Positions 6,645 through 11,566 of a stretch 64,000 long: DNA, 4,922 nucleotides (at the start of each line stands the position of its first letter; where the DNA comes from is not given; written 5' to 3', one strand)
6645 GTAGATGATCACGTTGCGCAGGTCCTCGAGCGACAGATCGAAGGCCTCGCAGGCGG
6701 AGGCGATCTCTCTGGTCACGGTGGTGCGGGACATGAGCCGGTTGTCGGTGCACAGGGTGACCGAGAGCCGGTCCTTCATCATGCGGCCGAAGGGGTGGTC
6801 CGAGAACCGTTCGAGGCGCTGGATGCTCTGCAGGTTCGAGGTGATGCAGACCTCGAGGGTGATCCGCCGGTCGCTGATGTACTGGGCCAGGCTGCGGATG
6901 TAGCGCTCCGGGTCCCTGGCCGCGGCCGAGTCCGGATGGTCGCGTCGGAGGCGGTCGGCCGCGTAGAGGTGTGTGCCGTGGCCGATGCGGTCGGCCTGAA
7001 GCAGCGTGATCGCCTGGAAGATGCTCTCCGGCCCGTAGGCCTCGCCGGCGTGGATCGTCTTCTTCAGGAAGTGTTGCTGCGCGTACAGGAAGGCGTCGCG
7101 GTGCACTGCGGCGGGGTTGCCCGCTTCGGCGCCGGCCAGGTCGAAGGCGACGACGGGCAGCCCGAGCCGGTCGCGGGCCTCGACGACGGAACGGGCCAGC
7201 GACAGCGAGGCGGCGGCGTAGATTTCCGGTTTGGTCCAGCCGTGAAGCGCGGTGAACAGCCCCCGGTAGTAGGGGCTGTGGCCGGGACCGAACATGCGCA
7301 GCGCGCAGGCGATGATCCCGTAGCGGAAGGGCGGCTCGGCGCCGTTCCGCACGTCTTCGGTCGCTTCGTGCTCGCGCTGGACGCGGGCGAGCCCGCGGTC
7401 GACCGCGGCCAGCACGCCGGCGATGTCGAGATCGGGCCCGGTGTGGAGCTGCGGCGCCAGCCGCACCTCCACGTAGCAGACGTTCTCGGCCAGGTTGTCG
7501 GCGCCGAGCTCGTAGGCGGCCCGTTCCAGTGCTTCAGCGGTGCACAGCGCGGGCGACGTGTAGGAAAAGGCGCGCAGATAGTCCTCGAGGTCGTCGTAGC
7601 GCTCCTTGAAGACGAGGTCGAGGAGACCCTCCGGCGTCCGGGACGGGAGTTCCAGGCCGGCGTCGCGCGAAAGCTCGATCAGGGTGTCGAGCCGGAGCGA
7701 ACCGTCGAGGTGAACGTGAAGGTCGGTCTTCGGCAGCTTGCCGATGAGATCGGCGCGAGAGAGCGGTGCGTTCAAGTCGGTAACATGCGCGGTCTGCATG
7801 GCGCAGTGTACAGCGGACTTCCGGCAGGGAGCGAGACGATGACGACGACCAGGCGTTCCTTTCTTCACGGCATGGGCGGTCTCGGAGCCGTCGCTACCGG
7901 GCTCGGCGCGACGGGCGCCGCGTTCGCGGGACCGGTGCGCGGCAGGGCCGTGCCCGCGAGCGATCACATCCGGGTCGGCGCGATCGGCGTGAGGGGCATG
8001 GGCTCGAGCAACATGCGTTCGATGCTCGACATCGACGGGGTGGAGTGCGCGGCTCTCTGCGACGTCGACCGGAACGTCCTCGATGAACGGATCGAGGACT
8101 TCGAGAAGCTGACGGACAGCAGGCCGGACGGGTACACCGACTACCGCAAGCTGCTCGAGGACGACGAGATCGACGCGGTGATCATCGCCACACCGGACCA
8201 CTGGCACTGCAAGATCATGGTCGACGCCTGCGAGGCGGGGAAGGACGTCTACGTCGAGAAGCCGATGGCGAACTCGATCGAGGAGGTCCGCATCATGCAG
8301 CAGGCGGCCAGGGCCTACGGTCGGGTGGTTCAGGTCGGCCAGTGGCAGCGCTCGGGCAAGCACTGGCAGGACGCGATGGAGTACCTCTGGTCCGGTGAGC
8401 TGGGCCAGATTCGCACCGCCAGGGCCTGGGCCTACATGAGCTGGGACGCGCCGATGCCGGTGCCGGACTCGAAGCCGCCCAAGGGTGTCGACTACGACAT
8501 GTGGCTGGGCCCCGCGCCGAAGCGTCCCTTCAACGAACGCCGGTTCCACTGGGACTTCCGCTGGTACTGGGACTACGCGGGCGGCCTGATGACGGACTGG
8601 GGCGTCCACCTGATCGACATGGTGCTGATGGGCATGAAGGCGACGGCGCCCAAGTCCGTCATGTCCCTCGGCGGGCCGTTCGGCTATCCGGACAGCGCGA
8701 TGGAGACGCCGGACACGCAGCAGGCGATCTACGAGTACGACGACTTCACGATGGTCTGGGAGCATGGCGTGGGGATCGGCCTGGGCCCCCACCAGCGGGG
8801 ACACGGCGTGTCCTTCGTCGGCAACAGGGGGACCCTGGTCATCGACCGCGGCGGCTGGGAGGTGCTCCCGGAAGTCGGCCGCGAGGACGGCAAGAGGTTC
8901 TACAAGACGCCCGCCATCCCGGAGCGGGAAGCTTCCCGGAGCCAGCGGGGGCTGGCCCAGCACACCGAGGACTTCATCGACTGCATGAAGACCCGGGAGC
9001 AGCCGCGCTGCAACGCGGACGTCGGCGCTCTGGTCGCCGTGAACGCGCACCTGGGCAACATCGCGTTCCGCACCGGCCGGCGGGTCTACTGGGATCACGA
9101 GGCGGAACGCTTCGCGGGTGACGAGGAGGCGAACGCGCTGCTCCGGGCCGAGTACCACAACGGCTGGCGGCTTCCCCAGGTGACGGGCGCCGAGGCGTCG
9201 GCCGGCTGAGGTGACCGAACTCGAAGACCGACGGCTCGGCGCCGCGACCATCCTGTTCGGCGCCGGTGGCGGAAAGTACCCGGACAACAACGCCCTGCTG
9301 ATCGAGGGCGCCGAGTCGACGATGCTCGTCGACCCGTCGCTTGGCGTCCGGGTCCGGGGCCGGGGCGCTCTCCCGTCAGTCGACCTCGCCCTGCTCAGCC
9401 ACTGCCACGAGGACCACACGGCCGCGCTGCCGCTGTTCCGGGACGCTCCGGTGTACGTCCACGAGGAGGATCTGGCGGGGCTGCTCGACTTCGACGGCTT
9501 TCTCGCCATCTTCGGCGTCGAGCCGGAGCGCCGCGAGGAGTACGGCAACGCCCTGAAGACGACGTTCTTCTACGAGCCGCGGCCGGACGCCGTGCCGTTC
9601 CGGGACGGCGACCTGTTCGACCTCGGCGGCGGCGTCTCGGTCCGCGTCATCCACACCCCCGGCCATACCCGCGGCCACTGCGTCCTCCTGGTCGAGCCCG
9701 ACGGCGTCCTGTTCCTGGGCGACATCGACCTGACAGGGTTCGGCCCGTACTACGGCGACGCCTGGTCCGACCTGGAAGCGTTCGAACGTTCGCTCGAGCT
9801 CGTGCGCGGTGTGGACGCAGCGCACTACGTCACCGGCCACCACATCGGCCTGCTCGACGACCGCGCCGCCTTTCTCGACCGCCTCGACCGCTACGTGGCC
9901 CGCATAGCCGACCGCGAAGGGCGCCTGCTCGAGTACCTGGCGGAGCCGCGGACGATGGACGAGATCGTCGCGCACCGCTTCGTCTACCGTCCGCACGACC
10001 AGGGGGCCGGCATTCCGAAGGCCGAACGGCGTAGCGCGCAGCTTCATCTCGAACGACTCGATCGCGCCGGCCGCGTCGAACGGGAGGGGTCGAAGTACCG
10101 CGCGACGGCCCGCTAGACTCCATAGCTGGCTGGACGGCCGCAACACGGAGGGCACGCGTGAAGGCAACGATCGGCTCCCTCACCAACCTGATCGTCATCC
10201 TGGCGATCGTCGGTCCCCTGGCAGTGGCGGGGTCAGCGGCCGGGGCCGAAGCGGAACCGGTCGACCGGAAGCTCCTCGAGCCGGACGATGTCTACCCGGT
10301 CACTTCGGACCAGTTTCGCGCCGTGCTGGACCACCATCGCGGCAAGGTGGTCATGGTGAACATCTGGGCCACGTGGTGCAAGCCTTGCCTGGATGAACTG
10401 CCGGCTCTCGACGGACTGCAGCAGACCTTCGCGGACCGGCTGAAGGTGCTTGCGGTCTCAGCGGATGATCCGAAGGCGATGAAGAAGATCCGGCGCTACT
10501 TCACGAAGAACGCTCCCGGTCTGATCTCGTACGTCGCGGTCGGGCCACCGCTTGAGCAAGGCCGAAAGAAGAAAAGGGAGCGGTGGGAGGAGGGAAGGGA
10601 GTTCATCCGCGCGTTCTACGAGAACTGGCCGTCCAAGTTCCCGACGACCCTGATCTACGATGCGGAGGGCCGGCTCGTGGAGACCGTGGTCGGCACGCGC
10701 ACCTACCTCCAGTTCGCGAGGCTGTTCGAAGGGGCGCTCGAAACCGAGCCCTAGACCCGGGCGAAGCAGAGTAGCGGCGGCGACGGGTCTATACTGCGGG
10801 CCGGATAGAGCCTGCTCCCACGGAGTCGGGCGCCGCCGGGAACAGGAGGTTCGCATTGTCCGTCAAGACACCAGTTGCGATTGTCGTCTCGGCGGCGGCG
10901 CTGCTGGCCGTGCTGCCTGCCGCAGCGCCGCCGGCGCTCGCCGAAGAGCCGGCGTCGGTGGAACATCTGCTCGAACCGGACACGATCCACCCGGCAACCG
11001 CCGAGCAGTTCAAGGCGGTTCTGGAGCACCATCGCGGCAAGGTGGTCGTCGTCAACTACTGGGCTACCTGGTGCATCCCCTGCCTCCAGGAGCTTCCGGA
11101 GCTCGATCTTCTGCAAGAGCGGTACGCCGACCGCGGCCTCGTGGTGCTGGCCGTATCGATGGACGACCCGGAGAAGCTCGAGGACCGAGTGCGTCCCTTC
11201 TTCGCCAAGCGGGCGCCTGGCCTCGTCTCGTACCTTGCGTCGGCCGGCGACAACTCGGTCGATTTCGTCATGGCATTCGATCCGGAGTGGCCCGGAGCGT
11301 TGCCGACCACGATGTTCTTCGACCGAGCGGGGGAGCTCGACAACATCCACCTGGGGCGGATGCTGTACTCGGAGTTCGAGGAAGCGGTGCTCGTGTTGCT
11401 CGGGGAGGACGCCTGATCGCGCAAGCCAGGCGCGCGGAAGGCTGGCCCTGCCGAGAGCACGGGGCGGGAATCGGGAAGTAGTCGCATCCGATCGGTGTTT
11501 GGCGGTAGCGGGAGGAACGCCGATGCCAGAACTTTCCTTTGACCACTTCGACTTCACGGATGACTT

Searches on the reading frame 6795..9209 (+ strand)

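Call 31: search_protein_families(library=pfam, proteins=[window:6795-9209:+], max_evalue=0.00001)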
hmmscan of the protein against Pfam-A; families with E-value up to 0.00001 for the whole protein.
window:6795-9209:+ (804 aa): 3 families
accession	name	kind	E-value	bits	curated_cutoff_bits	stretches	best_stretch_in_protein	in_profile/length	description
PF19051.5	GFO_IDH_MocA_C2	-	1.9e-25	90.3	23.3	2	544-623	32-112/254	Oxidoreductase family, C-terminal alpha/beta domain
PF01408.29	GFO_IDH_MocA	-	9.4e-20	71.9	24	1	392-515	1-119/120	Oxidoreductase family, NAD-binding Rossmann fold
PF22725.1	GFO_IDH_MocA_C3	-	5e-08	33.4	27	1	553-655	30-100/124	GFO/IDH/MocA C-terminal domain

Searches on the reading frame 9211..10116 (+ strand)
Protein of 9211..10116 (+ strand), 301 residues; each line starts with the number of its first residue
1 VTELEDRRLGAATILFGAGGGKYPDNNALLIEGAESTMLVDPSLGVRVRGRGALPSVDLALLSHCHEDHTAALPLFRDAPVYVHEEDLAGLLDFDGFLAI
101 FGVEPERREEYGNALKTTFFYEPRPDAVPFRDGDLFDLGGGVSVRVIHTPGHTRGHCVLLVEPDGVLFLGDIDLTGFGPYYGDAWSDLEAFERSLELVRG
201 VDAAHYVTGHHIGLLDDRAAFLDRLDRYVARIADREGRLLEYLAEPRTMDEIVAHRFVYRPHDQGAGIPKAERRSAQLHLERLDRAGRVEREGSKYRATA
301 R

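Call 31: search_protein_families(library=pfam, proteins=[window:9211-10116:+], max_evalue=0.00001)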
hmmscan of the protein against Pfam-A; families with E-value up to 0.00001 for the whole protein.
window:9211-10116:+ (301 aa): 1 family
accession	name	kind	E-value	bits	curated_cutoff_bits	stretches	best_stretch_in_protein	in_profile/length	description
PF00753.33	Lactamase_B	-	8.2e-19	68.7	22.7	1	26-210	6-196/196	Metallo-beta-lactamase superfamily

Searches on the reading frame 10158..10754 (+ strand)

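Call 31: search_protein_families(library=pfam, proteins=[window:10158-10754:+], max_evalue=0.00001)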
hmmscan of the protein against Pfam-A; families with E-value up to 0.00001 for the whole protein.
window:10158-10754:+ (198 aa): 4 families
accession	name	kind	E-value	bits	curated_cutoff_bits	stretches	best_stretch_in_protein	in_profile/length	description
PF00578.27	AhpC-TSA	-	3.6e-11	43.5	26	1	57-112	20-77/124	AhpC/TSA family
PF00085.26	Thioredoxin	-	1.2e-07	32.1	23.5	1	46-108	3-64/103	Thioredoxin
PF13905.12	Thioredoxin_8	-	1.9e-07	31.7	27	1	62-118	1-57/94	Thioredoxin-like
PF08534.16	Redoxin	-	4.6e-07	30.2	26.6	1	57-110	23-79/148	Redoxin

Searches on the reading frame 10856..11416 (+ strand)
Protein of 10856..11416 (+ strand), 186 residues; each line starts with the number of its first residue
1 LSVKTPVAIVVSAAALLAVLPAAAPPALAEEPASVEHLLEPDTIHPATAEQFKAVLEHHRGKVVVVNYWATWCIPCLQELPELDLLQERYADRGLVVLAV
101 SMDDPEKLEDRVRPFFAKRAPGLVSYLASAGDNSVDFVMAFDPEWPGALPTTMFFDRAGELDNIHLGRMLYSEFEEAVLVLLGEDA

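Call 31: search_protein_families(library=pfam, proteins=[window:10856-11416:+], max_evalue=0.00001)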
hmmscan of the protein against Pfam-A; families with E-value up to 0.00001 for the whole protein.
window:10856-11416:+ (186 aa): 4 families
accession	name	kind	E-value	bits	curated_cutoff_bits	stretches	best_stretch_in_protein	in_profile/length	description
PF00578.27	AhpC-TSA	-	3.9e-13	49.9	26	1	56-161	20-121/124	AhpC/TSA family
PF08534.16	Redoxin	-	5.2e-12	46.2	26.6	1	56-170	23-137/148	Redoxin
PF00085.26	Thioredoxin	-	9.3e-08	32.5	23.5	1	46-108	4-64/103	Thioredoxin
PF13905.12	Thioredoxin_8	-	5.9e-07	30.2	27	1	61-107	1-49/94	Thioredoxin-like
